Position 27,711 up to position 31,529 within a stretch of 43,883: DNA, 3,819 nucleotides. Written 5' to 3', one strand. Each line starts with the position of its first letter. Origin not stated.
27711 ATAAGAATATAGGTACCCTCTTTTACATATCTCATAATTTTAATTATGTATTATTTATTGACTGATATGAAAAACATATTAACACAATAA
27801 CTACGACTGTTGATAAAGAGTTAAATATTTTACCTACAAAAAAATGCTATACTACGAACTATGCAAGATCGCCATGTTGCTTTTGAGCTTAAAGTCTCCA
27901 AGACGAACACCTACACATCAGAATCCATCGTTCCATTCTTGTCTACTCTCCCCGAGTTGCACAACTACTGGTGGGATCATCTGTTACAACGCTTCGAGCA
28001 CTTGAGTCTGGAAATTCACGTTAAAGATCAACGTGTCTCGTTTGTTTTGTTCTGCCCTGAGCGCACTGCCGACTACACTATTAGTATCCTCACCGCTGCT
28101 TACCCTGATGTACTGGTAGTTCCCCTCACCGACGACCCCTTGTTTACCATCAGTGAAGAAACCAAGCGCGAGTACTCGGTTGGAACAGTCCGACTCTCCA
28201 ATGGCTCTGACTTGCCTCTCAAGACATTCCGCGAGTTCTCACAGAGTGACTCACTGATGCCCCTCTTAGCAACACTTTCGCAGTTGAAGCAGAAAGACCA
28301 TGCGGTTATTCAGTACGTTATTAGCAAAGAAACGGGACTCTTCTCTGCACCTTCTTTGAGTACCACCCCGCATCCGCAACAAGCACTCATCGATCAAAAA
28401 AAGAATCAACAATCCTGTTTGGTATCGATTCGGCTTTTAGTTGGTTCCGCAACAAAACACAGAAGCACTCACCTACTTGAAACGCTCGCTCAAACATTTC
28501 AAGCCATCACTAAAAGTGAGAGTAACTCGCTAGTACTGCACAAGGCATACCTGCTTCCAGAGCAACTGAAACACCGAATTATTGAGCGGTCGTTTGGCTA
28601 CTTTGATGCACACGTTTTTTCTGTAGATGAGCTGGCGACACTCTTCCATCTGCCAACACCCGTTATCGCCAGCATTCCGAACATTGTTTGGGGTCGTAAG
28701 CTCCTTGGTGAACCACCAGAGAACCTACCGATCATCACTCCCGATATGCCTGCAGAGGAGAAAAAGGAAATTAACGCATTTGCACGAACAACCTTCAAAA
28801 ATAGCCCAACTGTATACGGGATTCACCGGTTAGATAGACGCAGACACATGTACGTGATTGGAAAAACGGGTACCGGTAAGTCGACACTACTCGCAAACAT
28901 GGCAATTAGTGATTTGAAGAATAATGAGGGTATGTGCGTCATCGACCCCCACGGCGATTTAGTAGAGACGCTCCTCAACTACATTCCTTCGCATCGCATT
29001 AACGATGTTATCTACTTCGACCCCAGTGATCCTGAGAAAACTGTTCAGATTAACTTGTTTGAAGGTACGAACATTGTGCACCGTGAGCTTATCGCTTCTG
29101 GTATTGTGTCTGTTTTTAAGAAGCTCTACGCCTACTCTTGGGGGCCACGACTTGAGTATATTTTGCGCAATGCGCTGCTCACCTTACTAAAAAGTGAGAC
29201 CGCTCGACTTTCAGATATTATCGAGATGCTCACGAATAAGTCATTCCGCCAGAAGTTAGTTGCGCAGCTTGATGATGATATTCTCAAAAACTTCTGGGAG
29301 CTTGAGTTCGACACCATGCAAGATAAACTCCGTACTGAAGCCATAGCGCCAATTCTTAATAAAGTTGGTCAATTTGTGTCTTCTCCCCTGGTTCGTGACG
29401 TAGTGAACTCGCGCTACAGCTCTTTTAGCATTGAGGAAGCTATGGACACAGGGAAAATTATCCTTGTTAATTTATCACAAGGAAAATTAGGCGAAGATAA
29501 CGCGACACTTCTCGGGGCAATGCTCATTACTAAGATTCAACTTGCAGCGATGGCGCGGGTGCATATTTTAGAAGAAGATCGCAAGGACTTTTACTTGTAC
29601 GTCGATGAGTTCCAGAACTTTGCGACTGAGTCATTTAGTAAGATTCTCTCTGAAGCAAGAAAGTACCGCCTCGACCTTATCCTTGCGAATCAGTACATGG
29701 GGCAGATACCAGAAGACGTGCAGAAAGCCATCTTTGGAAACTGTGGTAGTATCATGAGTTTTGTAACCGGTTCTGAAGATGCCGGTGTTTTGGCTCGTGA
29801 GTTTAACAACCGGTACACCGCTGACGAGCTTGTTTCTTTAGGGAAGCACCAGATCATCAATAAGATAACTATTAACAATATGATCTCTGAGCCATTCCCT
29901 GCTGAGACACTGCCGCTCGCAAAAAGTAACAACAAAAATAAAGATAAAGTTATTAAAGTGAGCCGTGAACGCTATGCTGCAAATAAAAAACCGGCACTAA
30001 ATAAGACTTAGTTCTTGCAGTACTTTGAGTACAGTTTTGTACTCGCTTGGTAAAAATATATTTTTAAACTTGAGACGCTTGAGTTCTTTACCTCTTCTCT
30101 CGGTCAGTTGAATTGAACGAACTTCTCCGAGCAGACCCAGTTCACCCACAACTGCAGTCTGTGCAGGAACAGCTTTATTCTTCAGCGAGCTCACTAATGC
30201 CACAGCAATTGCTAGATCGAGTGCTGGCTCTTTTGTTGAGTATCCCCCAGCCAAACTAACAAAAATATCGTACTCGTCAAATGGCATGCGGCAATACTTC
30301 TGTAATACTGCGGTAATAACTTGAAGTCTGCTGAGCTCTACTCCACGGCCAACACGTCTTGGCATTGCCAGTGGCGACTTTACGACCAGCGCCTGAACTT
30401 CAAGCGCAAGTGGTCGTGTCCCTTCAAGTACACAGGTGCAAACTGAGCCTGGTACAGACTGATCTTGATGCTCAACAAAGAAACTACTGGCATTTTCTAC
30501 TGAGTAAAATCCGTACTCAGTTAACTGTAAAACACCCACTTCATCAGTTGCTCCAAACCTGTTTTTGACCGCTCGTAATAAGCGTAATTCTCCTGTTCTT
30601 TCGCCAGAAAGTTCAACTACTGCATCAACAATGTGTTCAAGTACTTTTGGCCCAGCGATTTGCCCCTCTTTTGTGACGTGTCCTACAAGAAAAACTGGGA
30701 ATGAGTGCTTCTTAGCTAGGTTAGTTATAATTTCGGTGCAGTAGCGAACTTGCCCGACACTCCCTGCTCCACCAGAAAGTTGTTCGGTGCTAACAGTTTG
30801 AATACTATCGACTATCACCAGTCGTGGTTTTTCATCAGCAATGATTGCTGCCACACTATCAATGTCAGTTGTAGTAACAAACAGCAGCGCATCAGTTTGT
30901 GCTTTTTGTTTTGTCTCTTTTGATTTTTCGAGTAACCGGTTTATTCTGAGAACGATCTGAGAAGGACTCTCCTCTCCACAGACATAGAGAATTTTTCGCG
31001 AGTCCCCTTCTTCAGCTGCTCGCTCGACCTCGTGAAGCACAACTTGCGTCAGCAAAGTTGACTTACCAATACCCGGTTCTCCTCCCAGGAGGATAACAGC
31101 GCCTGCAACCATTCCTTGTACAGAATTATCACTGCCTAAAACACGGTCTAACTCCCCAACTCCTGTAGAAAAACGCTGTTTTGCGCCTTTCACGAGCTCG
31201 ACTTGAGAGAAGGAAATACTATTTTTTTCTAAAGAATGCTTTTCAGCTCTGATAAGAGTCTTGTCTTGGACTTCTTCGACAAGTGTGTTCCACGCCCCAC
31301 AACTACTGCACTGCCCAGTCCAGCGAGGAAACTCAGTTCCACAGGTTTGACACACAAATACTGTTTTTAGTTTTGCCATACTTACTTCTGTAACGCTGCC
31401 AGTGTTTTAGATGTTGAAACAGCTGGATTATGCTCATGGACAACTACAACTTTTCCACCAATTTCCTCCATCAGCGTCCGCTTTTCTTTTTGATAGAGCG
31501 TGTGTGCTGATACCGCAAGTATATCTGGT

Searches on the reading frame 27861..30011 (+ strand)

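Call 7: search_protein_families(library=pfam, proteins=[window:27861-30011:+])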
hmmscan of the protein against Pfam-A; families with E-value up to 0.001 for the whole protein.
window:27861-30011:+ (716 aa): 4 families
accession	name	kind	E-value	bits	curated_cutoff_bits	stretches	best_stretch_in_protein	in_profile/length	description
PF01935.23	DUF87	-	7.8e-10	39.7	23.2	1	327-540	23-203/220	Helicase HerA, central domain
PF10412.15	TrwB_AAD_bind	-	7.5e-09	35.4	20.5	1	326-647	14-322/387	Type IV secretion-system coupling protein DNA-binding domain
PF13401.12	AAA_22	-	2e-05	25.3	27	0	326-351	4-29/130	AAA domain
PF12696.13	TraG-D_C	-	2.2e-05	24.8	22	1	578-636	3-66/126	TraM recognition site of TraD and TraG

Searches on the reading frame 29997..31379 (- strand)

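Call 7: search_protein_families(library=pfam, proteins=[window:29997-31379:-])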
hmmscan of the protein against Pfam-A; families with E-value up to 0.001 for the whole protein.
window:29997-31379:- (460 aa): 10 families
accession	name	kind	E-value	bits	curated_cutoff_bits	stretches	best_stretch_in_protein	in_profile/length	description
PF13481.12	AAA_25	-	1.3e-15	58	27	1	87-240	26-195/195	AAA domain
PF06745.19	ATPase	-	3.7e-11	43.3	26.6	1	71-272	2-204/231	KaiC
PF13541.12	ChlI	-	6.1e-11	42.7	27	1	349-446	24-120/121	Subunit ChlI of Mg-chelatase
PF18073.7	Zn_ribbon_LapB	-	1.2e-10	41.3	25.7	1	8-35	1-28/28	Rubredoxin metal binding domain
PF13401.12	AAA_22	-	2.3e-07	31.6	27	1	95-234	7-123/130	AAA domain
PF05362.19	Lon_C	-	7e-06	26.2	21.1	1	361-451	83-176/205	Lon protease (S16) C-terminal proteolytic domain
PF03796.21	DnaB_C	-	2.1e-05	24.5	27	1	84-197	10-113/255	DnaB-like helicase C terminal domain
PF05729.18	NACHT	-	6.9e-05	23.2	26.7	1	95-199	2-96/167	NACHT domain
PF00931.28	NB-ARC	-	0.00015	21.5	23.5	1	95-163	20-88/248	NB-ARC domain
PF13191.12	AAA_16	-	0.00088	20.3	32.6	0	94-156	25-85/167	AAA ATPase domain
